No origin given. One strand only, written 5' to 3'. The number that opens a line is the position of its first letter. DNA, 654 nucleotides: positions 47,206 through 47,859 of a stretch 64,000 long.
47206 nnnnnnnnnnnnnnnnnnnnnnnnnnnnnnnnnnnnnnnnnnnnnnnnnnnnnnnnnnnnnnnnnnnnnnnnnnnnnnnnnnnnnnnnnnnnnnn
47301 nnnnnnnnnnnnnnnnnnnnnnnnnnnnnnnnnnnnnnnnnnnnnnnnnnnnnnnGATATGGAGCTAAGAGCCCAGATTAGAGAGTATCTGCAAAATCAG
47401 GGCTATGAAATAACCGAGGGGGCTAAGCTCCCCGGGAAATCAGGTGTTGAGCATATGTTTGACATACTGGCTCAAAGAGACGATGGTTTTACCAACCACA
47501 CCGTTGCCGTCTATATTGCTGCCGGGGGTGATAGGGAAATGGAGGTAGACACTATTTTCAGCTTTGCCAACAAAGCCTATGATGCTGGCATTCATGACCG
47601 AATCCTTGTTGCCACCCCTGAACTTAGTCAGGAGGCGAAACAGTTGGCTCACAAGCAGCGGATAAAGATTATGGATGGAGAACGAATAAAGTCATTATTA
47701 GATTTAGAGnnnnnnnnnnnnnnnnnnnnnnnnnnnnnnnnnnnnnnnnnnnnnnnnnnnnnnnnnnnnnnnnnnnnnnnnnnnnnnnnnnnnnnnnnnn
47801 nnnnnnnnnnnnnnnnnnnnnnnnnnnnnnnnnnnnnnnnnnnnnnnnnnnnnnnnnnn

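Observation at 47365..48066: PilB-type ATPase carries two tandem copies of an unassigned ~105-aa module ahead of its normal N-domain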

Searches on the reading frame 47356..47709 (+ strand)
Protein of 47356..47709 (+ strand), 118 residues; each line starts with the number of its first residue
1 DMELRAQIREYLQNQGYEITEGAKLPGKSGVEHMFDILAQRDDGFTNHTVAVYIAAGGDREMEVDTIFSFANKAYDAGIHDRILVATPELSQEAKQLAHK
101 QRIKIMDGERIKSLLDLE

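Call 26: search_solved_structures(query=A1, max_evalue=10, show_alignments=3)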
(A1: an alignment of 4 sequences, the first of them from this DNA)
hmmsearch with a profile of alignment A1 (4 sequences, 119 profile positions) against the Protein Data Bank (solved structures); distinct sequences matched with E-value up to 10: 1.
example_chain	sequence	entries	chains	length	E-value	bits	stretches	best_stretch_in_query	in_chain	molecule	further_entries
1y88_A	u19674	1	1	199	0.35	13.8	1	12-105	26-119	Hypothetical protein AF1548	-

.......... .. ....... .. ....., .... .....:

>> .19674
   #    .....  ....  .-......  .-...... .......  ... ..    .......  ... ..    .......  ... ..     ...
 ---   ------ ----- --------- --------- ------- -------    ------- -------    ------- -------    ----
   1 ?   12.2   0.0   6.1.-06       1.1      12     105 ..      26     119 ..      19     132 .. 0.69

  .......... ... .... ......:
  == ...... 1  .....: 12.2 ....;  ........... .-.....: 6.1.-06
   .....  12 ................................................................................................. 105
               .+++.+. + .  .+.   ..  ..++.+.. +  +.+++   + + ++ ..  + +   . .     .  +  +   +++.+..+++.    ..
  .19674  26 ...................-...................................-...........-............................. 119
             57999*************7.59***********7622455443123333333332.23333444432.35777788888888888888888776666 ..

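Call 34: search_protein_representatives(alignment_id=A3)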
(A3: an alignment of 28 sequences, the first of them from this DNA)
Query: 28 sequences, 113 profile positions. Proteins with E-value up to 0.001 (for the whole library): 925; up to 1e-10: 184; up to 1e-30: 65. The best 150 are listed.
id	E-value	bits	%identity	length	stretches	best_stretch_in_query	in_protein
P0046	1.0e-98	341.0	-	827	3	2-108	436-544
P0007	2.0e-83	291.7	-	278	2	1-108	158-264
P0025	2.8e-81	284.8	-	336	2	2-108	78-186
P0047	5.6e-79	277.4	-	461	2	2-108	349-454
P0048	2.4e-77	272.2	-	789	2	3-108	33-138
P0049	2.7e-77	272.0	-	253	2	4-108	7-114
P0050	2.3e-76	269.0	-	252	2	2-108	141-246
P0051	5.2e-75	264.6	-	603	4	4-108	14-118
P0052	5.9e-75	264.5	-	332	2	4-109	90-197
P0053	2.6e-73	259.2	-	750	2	3-108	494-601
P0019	3.2e-71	252.4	-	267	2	2-112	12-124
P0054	1.0e-70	250.8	-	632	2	3-108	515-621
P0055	4.7e-70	248.7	-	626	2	2-108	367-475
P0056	7.3e-70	248.1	-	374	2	2-109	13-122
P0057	1.4e-69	247.2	-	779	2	2-110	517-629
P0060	3.7e-67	239.3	-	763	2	4-108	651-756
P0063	1.0e-66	237.9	-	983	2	2-109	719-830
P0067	9.0e-64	228.4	-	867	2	2-108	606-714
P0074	2.0e-58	211.2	-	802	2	3-109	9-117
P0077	7.2e-56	203.0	-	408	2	4-108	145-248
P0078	3.2e-55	200.9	-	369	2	3-108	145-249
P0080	1.4e-53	195.6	-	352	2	5-109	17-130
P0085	3.6e-41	155.6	-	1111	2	4-108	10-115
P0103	4.3e-31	123.1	-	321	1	4-108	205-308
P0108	3.0e-29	117.2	-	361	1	4-108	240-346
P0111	4.6e-28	113.4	-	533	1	3-108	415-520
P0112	8.4e-28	112.5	-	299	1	3-108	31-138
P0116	8.3e-27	109.3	-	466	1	3-108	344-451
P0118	5.3e-26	106.8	-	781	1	2-108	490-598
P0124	3.8e-23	97.6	-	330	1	2-94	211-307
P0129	9.1e-22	93.1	-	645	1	2-108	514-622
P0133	2.6e-21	91.6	-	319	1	4-108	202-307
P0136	6.2e-21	90.4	-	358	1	3-108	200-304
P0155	4.7e-16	74.7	-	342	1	4-108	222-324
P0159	2.0e-15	72.7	-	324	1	4-108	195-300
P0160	2.4e-15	72.4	-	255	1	6-108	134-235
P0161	4.1e-15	71.7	-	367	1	8-108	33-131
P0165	5.4e-14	68.1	-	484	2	16-108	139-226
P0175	4.9e-13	65.0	-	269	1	6-108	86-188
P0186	2.4e-12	62.7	-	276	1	5-108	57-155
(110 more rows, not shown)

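Call 36: search_protein_families(library=pfam, proteins=[P0046, P0053, P0057, P0060, P0063, P0067, P0085, P0108, P0116, P0118], max_evalue=0.001)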
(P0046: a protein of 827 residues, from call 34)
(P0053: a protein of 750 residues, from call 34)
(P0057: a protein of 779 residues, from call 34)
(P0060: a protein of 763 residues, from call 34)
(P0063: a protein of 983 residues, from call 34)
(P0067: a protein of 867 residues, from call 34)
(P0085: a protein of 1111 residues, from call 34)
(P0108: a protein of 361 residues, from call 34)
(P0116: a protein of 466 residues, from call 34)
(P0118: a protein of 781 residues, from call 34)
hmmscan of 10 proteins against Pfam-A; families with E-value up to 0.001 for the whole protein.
P0046 (827 aa): 4 families
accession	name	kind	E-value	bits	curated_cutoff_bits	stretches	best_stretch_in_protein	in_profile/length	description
PF18551.6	TackOD1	-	4.5e-26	92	32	1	248-423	11-187/188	Thaumarchaeal output domain 1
PF04471.18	Mrr_cat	-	9.3e-17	61.6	21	1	443-549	14-113/115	Restriction endonuclease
PF00072.30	Response_reg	-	4.1e-12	46.7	30.2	1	13-122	1-111/111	Response regulator receiver domain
PF22722.2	NA-iREase1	-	4.9e-08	33.4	27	0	720-820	7-99/106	NACHT-associated inactive Restriction Endonuclease 1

P0053 (750 aa): 6 families
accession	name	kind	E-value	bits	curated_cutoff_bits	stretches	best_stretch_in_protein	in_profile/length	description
PF18551.6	TackOD1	-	7.9e-34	117.3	32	1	303-480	9-187/188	Thaumarchaeal output domain 1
PF00072.30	Response_reg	-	6e-16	59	30.2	1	4-113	1-111/111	Response regulator receiver domain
PF04471.18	Mrr_cat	-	2.4e-12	47.4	21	1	639-745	14-114/115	Restriction endonuclease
PF12773.13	DZR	-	7.3e-07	29.7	27.3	1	229-251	1-23/45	Double zinc ribbon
PF13240.11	Zn_Ribbon_1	-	1.6e-05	25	25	1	229-250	2-23/23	zinc-ribbon domain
PF13248.11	Zn_ribbon_3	-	0.00044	20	27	0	227-250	3-26/26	zinc-ribbon domain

P0057 (779 aa): 4 families
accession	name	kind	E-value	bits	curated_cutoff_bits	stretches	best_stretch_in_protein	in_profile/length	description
PF18551.6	TackOD1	-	1.5e-31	109.9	32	1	326-504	8-187/188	Thaumarchaeal output domain 1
PF00072.30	Response_reg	-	6.1e-14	52.6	30.2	1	4-112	1-110/111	Response regulator receiver domain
PF04471.18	Mrr_cat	-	5e-11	43.2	21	1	660-774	7-115/115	Restriction endonuclease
PF03698.18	UPF0180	-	0.00011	22.7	25.4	0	19-87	14-71/77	Uncharacterised protein family (UPF0180)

P0060 (763 aa): 4 families
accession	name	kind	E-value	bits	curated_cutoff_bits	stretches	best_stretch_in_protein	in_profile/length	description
PF18551.6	TackOD1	-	6.2e-32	111.1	32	1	316-494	8-187/188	Thaumarchaeal output domain 1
PF00072.30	Response_reg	-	1e-13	51.9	30.2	1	10-113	7-111/111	Response regulator receiver domain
PF04471.18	Mrr_cat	-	1.2e-08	35.5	21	1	656-761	14-113/115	Restriction endonuclease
PF09723.15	Zn_ribbon_8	-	0.00088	19.7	34.4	0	455-465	6-16/41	Zinc ribbon domain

P0063 (983 aa): 3 families
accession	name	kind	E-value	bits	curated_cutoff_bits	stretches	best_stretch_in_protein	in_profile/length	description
PF18551.6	TackOD1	-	3.1e-31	108.8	32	1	531-699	11-180/188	Thaumarchaeal output domain 1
PF00072.30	Response_reg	-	1e-12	48.6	30.2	1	4-112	1-110/111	Response regulator receiver domain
PF04471.18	Mrr_cat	-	1.3e-06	28.9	21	1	876-977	13-108/115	Restriction endonuclease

P0067 (867 aa): 6 families
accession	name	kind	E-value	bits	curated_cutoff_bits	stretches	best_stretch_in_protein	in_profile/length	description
PF18551.6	TackOD1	-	1.3e-32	113.3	32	1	416-593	9-187/188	Thaumarchaeal output domain 1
PF00072.30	Response_reg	-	2.2e-15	57.2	30.2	1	7-113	4-111/111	Response regulator receiver domain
PF04471.18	Mrr_cat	-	4.7e-07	30.4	21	1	757-867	11-115/115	Restriction endonuclease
PF12773.13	DZR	-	2.8e-06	27.8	27.3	1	302-323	1-22/45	Double zinc ribbon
PF13248.11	Zn_ribbon_3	-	0.0002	21.1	27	1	299-323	2-26/26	zinc-ribbon domain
PF13240.11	Zn_Ribbon_1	-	0.00042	20.5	25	1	301-323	1-23/23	zinc-ribbon domain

P0085 (1111 aa): 3 families
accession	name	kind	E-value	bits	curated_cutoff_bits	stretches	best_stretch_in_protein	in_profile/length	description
PF00437.27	T2SSE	-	1e-127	426.3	24.9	1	723-1105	3-370/370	Type II/IV secretion system protein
PF05157.20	MshEN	-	2.1e-13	50.5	23.1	1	625-694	14-84/90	MshEN domain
PF04471.18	Mrr_cat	-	2.2e-06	28.2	21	0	148-242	16-107/115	Restriction endonuclease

P0108 (361 aa): 2 families
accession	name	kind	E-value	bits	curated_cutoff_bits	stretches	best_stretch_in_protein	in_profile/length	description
PF00072.30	Response_reg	-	4.8e-10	40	30.2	1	6-118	1-111/111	Response regulator receiver domain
PF04471.18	Mrr_cat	-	0.00025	21.6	21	1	239-346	8-108/115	Restriction endonuclease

P0116 (466 aa): 3 families
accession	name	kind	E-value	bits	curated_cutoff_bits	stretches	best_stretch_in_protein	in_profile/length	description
PF00072.30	Response_reg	-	9.5e-12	45.5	30.2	1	11-117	6-110/111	Response regulator receiver domain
PF04471.18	Mrr_cat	-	5e-05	23.8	21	1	349-455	13-112/115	Restriction endonuclease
PF00196.25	GerE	-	0.00012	22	23.5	1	161-210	3-52/57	Bacterial regulatory proteins, luxR family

P0118 (781 aa): 2 families
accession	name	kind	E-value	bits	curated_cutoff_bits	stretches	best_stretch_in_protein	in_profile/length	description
PF18551.6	TackOD1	-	3.1e-23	82.8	32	1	306-480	11-186/188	Thaumarchaeal output domain 1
PF00072.30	Response_reg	-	2.7e-20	73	30.2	2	7-117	2-110/111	Response regulator receiver domain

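Call 38: list_cluster_members(proteins=[P0103, P0124, P0133, P0136, P0155, P0159, P0111, P0129, P0053, P0108])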
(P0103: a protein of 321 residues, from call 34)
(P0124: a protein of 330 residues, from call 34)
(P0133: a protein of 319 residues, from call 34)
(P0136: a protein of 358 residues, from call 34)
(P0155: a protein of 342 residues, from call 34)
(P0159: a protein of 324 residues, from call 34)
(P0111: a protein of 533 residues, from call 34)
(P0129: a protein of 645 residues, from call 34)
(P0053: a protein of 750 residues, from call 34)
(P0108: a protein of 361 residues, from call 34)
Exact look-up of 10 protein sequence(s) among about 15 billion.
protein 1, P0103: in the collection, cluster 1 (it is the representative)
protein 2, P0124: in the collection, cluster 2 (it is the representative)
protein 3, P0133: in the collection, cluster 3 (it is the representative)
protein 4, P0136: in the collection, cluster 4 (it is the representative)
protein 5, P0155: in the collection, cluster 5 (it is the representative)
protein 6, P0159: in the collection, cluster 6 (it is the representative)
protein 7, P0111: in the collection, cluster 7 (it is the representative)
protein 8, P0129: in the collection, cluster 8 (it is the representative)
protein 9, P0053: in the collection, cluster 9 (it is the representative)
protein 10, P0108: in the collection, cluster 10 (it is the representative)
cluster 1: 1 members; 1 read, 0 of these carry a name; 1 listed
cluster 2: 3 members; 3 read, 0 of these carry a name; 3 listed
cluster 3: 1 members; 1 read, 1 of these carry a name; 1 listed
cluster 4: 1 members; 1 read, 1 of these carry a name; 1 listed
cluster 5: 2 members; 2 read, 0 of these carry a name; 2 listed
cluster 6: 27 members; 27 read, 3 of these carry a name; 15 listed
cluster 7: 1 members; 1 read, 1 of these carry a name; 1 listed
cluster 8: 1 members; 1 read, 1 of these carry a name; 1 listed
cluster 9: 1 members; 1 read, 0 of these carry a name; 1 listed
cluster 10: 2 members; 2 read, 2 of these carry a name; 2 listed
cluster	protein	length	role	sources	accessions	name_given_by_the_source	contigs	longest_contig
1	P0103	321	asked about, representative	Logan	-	-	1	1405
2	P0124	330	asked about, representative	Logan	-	-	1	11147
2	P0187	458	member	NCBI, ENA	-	-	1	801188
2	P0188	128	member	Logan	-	-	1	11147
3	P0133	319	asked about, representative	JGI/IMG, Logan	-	hypothetical protein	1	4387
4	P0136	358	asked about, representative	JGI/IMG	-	ribosomal protein L40E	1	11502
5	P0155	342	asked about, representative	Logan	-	-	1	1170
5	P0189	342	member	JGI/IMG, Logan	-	-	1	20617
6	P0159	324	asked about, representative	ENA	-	-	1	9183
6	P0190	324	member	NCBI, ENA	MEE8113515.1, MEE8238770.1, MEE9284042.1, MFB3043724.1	MAG: hypothetical protein ACE1ZC_05540 [Nitrososphaerales archaeon]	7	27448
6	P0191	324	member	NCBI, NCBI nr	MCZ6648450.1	MAG: hypothetical protein O7B30_04325 [Thaumarchaeota archaeon] | hypothetical protein [Nitrososphaerota archaeon]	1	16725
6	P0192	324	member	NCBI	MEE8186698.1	MAG: hypothetical protein V3T99_03435 [Nitrososphaerales archaeon]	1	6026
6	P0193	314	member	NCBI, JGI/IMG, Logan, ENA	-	-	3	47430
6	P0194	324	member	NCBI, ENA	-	-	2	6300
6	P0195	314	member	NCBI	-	-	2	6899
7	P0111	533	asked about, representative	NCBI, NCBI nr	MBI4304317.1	MAG: response regulator [Chloroflexi bacterium] | response regulator [Chloroflexota bacterium]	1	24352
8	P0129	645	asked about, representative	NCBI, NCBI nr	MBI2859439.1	MAG: response regulator [Chloroflexi bacterium] | response regulator [Chloroflexota bacterium]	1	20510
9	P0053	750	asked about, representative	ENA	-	-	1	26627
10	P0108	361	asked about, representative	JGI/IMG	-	two-component system, NarL family, response regulator DevR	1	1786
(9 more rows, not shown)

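Call 39: find_encoding_contigs(protein=P0190, flank=10000, max_places=3)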
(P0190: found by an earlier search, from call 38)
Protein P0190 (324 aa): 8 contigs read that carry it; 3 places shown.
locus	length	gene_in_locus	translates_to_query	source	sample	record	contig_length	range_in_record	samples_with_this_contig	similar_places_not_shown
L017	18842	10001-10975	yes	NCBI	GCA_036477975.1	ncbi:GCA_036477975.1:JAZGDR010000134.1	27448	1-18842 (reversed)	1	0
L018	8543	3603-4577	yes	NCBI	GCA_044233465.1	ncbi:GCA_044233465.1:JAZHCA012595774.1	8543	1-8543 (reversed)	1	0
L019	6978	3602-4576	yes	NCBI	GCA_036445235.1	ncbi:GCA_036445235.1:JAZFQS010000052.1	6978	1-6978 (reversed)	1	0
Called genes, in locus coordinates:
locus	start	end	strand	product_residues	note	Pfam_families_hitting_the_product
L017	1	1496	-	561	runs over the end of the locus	-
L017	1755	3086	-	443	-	PF19289:PmbA_TldD_3rd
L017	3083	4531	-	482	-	PF01523:PmbA_TldD_1st, PF19290:PmbA_TldD_2nd (weak), PF19289:PmbA_TldD_3rd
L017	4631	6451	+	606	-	PF01850:PIN (faint), PF00437:T2SSE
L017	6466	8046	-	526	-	PF00117:GATase, PF07722:Peptidase_C26 (weak), PF02540:NAD_synthase (faint), PF00958:GMP_synt_C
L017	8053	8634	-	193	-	-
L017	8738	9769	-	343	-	PF00180:Iso_dh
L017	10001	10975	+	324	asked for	PF18551:TackOD1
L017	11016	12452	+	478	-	PF13506:Glyco_transf_21, PF13641:Glyco_tranf_2_3, PF00535:Glycos_transf_2, PF10111:Glyco_tranf_2_2, PF01644:Chitin_synth_1 (faint), PF03142:Chitin_synth_2 (weak), PF13632:Glyco_trans_2_3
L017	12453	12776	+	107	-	-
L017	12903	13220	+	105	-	PF14947:HTH_45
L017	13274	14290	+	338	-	PF00180:Iso_dh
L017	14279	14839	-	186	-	PF01994:Trm56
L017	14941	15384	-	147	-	PF01381:HTH_3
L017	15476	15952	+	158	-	PF14810:TGT_C2, PF01472:PUA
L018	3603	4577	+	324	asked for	PF18551:TackOD1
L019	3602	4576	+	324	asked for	PF18551:TackOD1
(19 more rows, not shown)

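Call 40: find_encoding_contigs(protein=P0111, flank=10000, max_places=2)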
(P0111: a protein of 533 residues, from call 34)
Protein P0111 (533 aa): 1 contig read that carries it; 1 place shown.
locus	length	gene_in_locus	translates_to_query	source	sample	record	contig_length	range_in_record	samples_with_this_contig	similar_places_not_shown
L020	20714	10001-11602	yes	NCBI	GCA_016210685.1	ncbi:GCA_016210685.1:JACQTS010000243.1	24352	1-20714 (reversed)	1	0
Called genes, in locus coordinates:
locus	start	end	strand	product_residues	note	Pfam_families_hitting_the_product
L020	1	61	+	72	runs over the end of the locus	PF03840:SecG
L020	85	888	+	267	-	PF01887:SAM_HAT_N, PF20257:SAM_HAT_C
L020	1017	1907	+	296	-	PF01040:UbiA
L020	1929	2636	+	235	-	PF01209:Ubie_methyltran, PF05175:MTS, PF13489:Methyltransf_23, PF09445:Methyltransf_15 (weak), PF13847:Methyltransf_31, PF08241:Methyltransf_11, PF08242:Methyltransf_12, PF13649:Methyltransf_25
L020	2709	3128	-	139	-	PF13384:HTH_23 (weak), PF13551:HTH_29 (weak), PF00376:MerR (faint), PF12728:HTH_17 (weak)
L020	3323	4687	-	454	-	PF01406:tRNA-synt_1e, PF01921:tRNA-synt_1f (faint), PF09334:tRNA-synt_1g, PF00133:tRNA-synt_1, PF09190:DALR_2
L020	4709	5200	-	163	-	PF02542:YgbB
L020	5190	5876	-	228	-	PF01128:IspD, PF12804:NTP_transf_3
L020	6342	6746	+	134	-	PF14489:QueF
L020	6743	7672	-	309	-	-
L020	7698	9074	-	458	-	PF18073:Zn_ribbon_LapB, PF13481:AAA_25, PF03796:DnaB_C (faint), PF06745:ATPase, PF25199:nSTAND_NTPase5 (weak), PF05362:Lon_C (faint), PF13541:ChlI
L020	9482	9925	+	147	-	-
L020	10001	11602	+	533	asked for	PF00072:Response_reg, PF18551:TackOD1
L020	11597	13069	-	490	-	PF13506:Glyco_transf_21, PF00535:Glycos_transf_2, PF10111:Glyco_tranf_2_2, PF13641:Glyco_tranf_2_3, PF03142:Chitin_synth_2, PF01644:Chitin_synth_1, PF13632:Glyco_trans_2_3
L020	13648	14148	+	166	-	PF01053:Cys_Met_Meta_PP, PF01041:DegT_DnrJ_EryC1 (weak)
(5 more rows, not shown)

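Call 41: find_encoding_contigs(protein=P0053, flank=10000, max_places=2)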
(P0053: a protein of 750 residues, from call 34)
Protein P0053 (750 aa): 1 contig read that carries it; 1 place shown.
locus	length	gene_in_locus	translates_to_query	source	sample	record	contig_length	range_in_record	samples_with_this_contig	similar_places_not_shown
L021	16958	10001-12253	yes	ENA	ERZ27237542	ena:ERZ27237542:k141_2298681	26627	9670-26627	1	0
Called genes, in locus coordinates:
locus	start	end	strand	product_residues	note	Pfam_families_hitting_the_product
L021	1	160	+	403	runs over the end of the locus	PF13485:Peptidase_MA_2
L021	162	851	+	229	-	PF20582:UPF0758_N, PF12826:HHH_2, PF14520:HHH_5, PF00633:HHH (weak), PF04002:RadC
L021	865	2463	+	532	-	PF00496:SBP_bac_5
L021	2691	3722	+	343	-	PF00850:Hist_deacetyl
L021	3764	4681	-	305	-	PF07549:Sec_GG (weak), PF02355:SecD_SecF_C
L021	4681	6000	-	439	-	PF21760:SecD_1st, PF22599:SecDF_P1_head, PF00873:ACR_tran (faint), PF02355:SecD_SecF_C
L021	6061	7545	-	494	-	PF01743:PolyA_pol, PF12627:PolyA_pol_RNAbd, PF01966:HD, PF13735:tRNA_NucTran2_2 (weak)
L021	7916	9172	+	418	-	PF01590:GAF, PF13185:GAF_2, PF13492:GAF_3, PF00512:HisKA, PF02518:HATPase_c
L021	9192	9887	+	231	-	PF00072:Response_reg, PF00486:Trans_reg_C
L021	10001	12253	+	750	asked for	PF00072:Response_reg, PF12773:DZR (faint), PF18551:TackOD1, PF04471:Mrr_cat (weak)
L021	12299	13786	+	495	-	PF13506:Glyco_transf_21, PF00535:Glycos_transf_2, PF10111:Glyco_tranf_2_2, PF13641:Glyco_tranf_2_3, PF01644:Chitin_synth_1, PF03142:Chitin_synth_2, PF13632:Glyco_trans_2_3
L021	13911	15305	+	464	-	PF02826:2-Hacid_dh_C (faint), PF03446:NAD_binding_2 (weak), PF03721:UDPG_MGDP_dh_N, PF00984:UDPG_MGDP_dh, PF03720:UDPG_MGDP_dh_C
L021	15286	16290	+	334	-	PF01073:3Beta_HSD, PF01370:Epimerase, PF02719:Polysacc_synt_2, PF04321:RmlD_sub_bind, PF16363:GDP_Man_Dehyd, PF13460:NAD_binding_10, PF07993:NAD_binding_4 (weak)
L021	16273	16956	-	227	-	?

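Call 54: search_protein_families(library=pfam, proteins=[P0077, P0078, P0080, P0161, P0165, P0112, P0175, P0186, P0160, P0051], max_evalue=0.001)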
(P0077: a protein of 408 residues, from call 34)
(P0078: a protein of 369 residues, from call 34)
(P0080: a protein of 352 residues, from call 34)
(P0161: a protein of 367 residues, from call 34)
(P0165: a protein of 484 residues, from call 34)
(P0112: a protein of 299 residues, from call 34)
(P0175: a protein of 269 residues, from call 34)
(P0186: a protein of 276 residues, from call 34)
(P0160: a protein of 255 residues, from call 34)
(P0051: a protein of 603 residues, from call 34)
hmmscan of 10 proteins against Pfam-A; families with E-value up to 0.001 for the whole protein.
P0077 (408 aa): 0 families

P0078 (369 aa): 0 families

P0080 (352 aa): 1 family
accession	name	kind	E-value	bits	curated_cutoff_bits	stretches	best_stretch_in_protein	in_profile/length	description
PF04471.18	Mrr_cat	-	1.9e-06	28.4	21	0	22-133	15-114/115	Restriction endonuclease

P0161 (367 aa): 6 families
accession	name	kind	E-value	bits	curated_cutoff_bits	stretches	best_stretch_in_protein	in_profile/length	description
PF06745.19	ATPase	-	2.6e-40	138.7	26.6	1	145-365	1-226/231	KaiC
PF13481.12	AAA_25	-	5.8e-07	29.8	27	1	143-301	13-176/195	AAA domain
PF04471.18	Mrr_cat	-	6.3e-07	30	21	1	31-136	11-113/115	Restriction endonuclease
PF07088.17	GvpD_P-loop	-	0.00017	22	24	1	162-336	10-181/189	GvpD gas vesicle protein, P-loop domain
PF02374.21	ArsA_ATPase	-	0.00057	19.6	24.3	0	163-221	2-59/305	Anion-transporting ATPase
PF03796.21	DnaB_C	-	0.00069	19.5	27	0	145-198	2-46/255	DnaB-like helicase C terminal domain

P0165 (484 aa): 3 families
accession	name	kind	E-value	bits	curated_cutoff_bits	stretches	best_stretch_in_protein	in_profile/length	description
PF06745.19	ATPase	-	7.6e-36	124.1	26.6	1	242-460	4-225/231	KaiC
PF01656.29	CbiA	-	0.0006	20.2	25.4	0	261-291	3-33/125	CobQ/CobB/MinD/ParA nucleotide binding domain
PF02374.21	ArsA_ATPase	-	0.00072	19.3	24.3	0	260-303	4-45/305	Anion-transporting ATPase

P0112 (299 aa): 2 families
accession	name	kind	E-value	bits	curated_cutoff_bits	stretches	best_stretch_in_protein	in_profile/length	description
PF04471.18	Mrr_cat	-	2.2e-05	25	21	1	35-144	12-114/115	Restriction endonuclease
PF00072.30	Response_reg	-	4.5e-05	24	30.2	1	188-293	1-111/111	Response regulator receiver domain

P0175 (269 aa): 1 family
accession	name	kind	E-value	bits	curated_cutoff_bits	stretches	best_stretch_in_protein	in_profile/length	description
PF14947.12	HTH_45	-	3.7e-05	24.1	25.5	1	238-268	1-32/77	Winged helix-turn-helix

P0186 (276 aa): 3 families
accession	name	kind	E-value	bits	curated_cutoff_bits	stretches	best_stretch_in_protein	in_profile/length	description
PF04471.18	Mrr_cat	-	3.1e-06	27.7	21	1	56-162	9-115/115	Restriction endonuclease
PF12773.13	DZR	-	1.8e-05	25.2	27.3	1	243-267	21-45/45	Double zinc ribbon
PF13248.11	Zn_ribbon_3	-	8.2e-05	22.4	27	1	246-270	2-26/26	zinc-ribbon domain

P0160 (255 aa): 2 families
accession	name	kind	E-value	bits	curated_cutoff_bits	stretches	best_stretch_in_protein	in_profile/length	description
PF03551.20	PadR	-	1.8e-14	54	27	1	26-99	1-74/75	Transcriptional regulator PadR-like family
PF04471.18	Mrr_cat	-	0.00032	21.2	21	1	137-237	14-110/115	Restriction endonuclease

P0051 (603 aa): 2 families
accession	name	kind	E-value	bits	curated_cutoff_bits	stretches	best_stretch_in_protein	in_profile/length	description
PF05157.20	MshEN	-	6.2e-17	61.8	23.1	1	518-599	5-87/90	MshEN domain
PF04471.18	Mrr_cat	-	8.6e-07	29.5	21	0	17-124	12-114/115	Restriction endonuclease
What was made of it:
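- Fusions to HTH domains exist (call 54).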
